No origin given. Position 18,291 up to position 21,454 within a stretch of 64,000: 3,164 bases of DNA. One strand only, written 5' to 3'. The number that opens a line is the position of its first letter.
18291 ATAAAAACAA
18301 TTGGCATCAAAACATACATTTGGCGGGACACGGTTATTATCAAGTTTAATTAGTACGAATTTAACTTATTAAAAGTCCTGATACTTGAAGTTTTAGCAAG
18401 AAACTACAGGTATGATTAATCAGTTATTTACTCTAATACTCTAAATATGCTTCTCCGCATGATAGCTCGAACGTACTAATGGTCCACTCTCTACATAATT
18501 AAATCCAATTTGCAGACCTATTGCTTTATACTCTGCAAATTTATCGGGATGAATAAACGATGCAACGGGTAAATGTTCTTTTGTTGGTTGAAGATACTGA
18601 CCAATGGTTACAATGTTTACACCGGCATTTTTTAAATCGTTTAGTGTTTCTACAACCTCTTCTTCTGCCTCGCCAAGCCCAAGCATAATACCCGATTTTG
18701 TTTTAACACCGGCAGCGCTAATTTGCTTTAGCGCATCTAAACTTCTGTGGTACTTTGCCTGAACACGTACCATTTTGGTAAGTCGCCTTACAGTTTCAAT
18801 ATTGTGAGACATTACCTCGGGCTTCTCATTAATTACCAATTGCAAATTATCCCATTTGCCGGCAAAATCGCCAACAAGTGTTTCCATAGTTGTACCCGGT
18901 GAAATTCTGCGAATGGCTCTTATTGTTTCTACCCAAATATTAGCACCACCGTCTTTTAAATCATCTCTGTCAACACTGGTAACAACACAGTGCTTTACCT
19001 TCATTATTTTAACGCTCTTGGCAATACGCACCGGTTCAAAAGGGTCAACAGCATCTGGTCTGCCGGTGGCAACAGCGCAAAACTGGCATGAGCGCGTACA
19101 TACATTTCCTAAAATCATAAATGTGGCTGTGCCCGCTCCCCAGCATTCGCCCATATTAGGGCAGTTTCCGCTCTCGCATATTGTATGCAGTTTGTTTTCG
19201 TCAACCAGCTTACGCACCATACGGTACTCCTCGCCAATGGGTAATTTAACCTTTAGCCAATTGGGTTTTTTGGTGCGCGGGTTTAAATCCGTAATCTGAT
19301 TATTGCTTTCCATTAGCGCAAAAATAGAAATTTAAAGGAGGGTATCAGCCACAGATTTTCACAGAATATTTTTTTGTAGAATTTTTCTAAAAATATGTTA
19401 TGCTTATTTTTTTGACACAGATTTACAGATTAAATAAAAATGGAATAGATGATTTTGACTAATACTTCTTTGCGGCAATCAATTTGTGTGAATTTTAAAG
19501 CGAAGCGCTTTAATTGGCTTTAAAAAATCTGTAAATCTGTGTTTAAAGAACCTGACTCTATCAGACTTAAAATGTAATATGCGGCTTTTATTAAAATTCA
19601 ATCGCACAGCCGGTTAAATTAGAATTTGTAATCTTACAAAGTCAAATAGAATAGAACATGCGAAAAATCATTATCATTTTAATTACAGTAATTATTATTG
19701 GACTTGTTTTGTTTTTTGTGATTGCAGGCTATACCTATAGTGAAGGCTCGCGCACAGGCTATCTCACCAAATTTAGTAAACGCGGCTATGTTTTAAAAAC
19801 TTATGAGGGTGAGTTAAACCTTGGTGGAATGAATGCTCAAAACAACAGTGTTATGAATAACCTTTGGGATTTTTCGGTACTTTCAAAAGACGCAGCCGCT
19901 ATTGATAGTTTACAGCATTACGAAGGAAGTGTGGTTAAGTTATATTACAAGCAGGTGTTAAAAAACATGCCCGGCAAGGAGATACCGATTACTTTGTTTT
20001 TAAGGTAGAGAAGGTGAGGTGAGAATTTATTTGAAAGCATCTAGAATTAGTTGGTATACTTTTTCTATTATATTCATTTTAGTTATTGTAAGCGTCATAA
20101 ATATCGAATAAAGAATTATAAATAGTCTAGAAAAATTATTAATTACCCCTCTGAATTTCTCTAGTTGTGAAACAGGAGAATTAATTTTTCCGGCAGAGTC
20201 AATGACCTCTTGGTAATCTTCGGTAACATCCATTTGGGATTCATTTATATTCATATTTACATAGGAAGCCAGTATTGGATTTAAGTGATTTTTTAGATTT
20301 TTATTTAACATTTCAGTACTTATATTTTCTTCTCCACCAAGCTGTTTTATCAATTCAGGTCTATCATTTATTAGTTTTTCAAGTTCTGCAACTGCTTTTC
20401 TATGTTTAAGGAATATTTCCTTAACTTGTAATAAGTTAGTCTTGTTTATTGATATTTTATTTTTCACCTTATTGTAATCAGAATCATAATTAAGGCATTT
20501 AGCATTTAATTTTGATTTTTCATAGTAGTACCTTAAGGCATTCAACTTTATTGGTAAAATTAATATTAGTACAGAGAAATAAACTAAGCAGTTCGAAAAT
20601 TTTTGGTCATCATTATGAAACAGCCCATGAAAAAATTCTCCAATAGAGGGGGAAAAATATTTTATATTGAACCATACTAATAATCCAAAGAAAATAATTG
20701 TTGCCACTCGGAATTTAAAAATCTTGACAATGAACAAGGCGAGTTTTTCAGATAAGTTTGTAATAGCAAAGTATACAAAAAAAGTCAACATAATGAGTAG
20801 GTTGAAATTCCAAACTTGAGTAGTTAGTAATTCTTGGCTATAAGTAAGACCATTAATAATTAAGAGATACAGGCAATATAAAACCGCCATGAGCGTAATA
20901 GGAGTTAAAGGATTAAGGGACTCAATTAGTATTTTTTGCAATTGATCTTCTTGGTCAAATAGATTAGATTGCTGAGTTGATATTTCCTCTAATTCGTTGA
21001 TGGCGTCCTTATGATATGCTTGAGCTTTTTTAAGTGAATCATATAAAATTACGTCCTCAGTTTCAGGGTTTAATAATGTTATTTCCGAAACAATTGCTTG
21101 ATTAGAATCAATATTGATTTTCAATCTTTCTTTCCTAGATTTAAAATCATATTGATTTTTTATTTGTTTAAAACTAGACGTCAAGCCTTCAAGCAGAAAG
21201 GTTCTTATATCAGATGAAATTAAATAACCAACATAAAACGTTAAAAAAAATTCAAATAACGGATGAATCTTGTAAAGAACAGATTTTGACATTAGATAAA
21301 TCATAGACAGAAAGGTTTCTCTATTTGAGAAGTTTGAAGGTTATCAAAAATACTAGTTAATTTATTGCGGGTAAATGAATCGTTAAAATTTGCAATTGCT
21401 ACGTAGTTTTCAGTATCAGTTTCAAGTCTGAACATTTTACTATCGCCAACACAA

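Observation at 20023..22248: A+T-rich, translationally coupled two-gene cassette (221-aa soluble + 425-aa multi-TM/coiled-coil protein) between core genes: candidate uncharacterised defence/abortive-infection-type module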

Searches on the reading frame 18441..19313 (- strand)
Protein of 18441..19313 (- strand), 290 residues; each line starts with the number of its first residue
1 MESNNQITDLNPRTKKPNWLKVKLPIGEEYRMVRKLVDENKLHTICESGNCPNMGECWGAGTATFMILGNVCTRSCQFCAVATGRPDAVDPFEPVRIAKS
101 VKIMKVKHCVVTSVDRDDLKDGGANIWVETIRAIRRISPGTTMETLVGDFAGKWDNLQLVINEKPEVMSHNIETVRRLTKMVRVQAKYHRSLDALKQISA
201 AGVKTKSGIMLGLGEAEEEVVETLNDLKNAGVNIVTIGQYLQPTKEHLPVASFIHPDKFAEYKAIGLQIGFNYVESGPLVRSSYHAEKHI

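Call 19: find_related_loci(query=window:18441-19313:-, collection=metagenome_contigs, flank=10000)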
Query window:18441-19313:- (290 aa) in metagenome_contigs; peptide patterns used: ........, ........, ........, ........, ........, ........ (x = any residue, [..] = any of these).
600 stretches matched a pattern (row limit reached: there are more); 545 encode a relative of the query (tblastn E <= 1e-3); the best 80 are kept; 80 distinct loci.
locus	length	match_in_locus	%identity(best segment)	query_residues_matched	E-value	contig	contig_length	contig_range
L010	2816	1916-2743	76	15-290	2e-160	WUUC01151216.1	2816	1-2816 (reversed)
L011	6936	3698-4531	76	13-290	5e-152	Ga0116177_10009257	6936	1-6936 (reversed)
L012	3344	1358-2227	71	1-290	1e-153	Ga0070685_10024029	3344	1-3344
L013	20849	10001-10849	71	8-290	1e-147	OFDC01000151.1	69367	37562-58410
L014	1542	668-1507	72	11-290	5e-160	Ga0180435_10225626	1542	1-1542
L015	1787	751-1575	74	16-290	8e-159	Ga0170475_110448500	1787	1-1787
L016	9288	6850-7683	71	13-290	4e-145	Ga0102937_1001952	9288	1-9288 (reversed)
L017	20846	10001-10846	71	9-290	7e-145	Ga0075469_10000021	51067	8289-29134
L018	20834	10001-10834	73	13-290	5e-144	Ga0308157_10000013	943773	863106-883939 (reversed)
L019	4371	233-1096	70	3-290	1e-146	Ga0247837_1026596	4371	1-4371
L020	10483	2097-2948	71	7-290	2e-143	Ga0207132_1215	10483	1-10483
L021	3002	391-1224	73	13-290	4e-150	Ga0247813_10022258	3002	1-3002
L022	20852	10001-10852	72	7-290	7e-143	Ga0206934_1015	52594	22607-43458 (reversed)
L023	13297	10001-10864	67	3-290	8e-143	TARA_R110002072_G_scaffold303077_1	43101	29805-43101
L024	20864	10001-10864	69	3-290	8e-143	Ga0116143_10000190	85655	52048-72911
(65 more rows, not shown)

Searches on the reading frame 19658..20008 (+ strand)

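Call 6: search_protein_families(library=pfam, proteins=[window:19658-20008:+], max_evalue=1)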
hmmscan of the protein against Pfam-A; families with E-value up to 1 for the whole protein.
window:19658-20008:+ (116 aa): 1 family
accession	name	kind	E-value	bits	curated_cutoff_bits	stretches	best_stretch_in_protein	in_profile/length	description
PF11337.13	DUF3139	-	0.18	12.8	27.3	1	1-27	1-26/83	Protein of unknown function (DUF3139)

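Call 7: search_protein_families(library=ncbifam, proteins=[window:19658-20008:+], max_evalue=1)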
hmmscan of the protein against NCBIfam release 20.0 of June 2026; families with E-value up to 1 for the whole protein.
window:19658-20008:+ (116 aa): 3 families
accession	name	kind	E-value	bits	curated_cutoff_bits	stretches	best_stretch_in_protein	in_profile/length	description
NF047878.1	Lsa26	equivalog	0.00027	20.5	300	1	23-65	5-47/217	surface adhesion protein Lsa26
NF005623.0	PRK07375.2-2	equivalog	0.07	13.4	81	1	6-29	27-50/93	putative monovalent cation/H+ antiporter subunit C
NF005413.0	PRK06986.1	subfamily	0.13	12.1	201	1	59-101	163-205/241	RNA polymerase sigma factor FliA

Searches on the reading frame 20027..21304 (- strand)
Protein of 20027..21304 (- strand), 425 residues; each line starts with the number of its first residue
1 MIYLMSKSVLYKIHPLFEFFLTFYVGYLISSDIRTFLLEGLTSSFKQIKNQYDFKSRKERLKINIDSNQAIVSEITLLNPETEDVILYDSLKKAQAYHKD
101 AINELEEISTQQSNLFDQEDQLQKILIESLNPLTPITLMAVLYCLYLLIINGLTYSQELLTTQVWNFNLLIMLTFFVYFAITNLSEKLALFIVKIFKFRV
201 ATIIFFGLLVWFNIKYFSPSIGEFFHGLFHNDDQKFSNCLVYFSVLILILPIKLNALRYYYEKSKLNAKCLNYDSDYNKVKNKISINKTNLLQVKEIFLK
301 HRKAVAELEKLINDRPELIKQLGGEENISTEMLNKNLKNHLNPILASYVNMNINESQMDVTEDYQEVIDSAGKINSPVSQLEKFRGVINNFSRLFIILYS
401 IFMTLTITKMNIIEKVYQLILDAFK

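Call 4: search_protein_families(library=padloc, proteins=[window:20027-21304:-], max_evalue=1)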
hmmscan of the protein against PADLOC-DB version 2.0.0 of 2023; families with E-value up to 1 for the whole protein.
window:20027-21304:- (425 aa): 0 families

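Call 6: search_protein_families(library=pfam, proteins=[window:20027-21304:-], max_evalue=1)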
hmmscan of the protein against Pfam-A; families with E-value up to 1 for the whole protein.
window:20027-21304:- (425 aa): 2 families
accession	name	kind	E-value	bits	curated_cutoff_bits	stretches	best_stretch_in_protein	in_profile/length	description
PF01172.24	SBDS_N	-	0.091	13.1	24.6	1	270-309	16-51/88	Shwachman-Bodian-Diamond syndrome (SBDS) N-terminal domain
PF20991.3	CBP66_1st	-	0.18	12.4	27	1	29-102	5-80/96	Nuclear cap binding complex subunit CBP66 N-terminal domain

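Call 7: search_protein_families(library=ncbifam, proteins=[window:20027-21304:-], max_evalue=1)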
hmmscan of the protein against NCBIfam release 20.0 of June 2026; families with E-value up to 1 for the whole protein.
window:20027-21304:- (425 aa): 1 family
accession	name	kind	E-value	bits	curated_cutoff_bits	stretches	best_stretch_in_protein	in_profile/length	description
NF043039.1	HgcAB_like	equivalog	0.37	10.3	285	1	139-215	162-239/350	HgcAB-like fusion protein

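Call 8: search_protein_families(library=phrogs, proteins=[window:20027-21304:-], max_evalue=1)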
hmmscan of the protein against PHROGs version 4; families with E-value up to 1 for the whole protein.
window:20027-21304:- (425 aa): 3 families
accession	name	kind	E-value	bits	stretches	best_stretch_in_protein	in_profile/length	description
phrog_37153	-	unknown function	0.0026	18.5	1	271-371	43-140/304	-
phrog_29520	-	unknown function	0.092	14.3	1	84-124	25-65/91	-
phrog_28841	-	unknown function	0.097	14.1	1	283-332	15-64/116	-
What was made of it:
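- Tried and rejected: Pfam, NCBIfam, PHROGs and PADLOC on the window proteins gave nothing significant (calls 4, 6-8).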

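Call 10: find_homologous_proteins(query=window:20027-21304:-, max_evalue=0.01)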
Query window:20027-21304:- (425 aa): 1 proteins with E <= 0.01 among 7515 candidates.
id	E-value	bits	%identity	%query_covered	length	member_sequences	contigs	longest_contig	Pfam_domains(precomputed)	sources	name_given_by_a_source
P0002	3.7e-266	900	100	99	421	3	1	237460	-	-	-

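Call 21: find_related_loci(query=window:20027-21304:-, collection=viral_contigs, flank=5000)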
Query window:20027-21304:- (425 aa) in viral_contigs; peptide patterns used: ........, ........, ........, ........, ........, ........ (x = any residue, [..] = any of these).
3 stretches matched a pattern, but none encodes a relative of the query by tblastn (E <= 1e-3).

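Call 78: search_protein_families(library=padloc, alignment_id=A6, max_evalue=0.1)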
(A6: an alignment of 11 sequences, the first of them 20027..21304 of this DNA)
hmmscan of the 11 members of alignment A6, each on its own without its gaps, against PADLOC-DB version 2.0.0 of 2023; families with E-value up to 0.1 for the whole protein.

A. member 1, window:20027-21304:- (425 aa): 0 families

B. families by the number of members that match (of 11 scanned): 3 families
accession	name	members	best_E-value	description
PDLC03865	LmuB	1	0.002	-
PDLC00703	Effector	1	0.0051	2TM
PDLC02754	PbeC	1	0.027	PbeC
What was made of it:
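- Closest known: Cytoplasmic-sensor plus membrane-effector pairs. Different: There is no sequence or profile similarity (PADLOC negative; calls 4, 78).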

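Call 79: search_solved_structures(query=A6, max_evalue=1)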
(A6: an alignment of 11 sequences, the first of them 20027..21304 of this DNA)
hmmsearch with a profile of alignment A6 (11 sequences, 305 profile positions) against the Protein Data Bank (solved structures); distinct sequences matched with E-value up to 1: 6.
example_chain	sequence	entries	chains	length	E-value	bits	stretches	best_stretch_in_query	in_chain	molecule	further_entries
5nj6_A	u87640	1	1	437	0.055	16.1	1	164-287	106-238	Proteinase-activated receptor 2,Soluble cytochrome b562,Proteinase-activated receptor 2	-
5ndd_A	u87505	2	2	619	0.11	15.2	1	164-287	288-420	Lysozyme,Proteinase-activated receptor 2,Soluble cytochrome b562,Proteinase-activated rece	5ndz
1t3j_A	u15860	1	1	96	0.2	14.3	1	63-125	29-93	mitofusin 1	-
5go4_A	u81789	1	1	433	0.28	13.8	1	41-126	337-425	Mitofusin-1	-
9iqv_B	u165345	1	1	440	0.42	13.2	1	194-288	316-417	Alpha-1A adrenergic receptor,Soluble cytochrome b562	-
5goe_A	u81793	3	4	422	0.69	12.5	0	39-126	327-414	Mitofusin-1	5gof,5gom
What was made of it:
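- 20027..21304 (-): Gene B: a 425-aa polytopic membrane protein with charged helical segments. It belongs to the partner family that follows A in most loci. No Pfam, PADLOC or PDB match (calls 4, 6, 78, 79).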

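Call 100: find_related_loci(query=A7, collection=viral_contigs, flank=5000)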
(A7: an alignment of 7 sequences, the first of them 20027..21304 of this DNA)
Query A7 (425 aa) in viral_contigs; peptide patterns used: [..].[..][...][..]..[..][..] (x = any residue, [..] = any of these).
55 stretches matched a pattern, but none encodes a relative of the query by tblastn (E <= 1e-3).
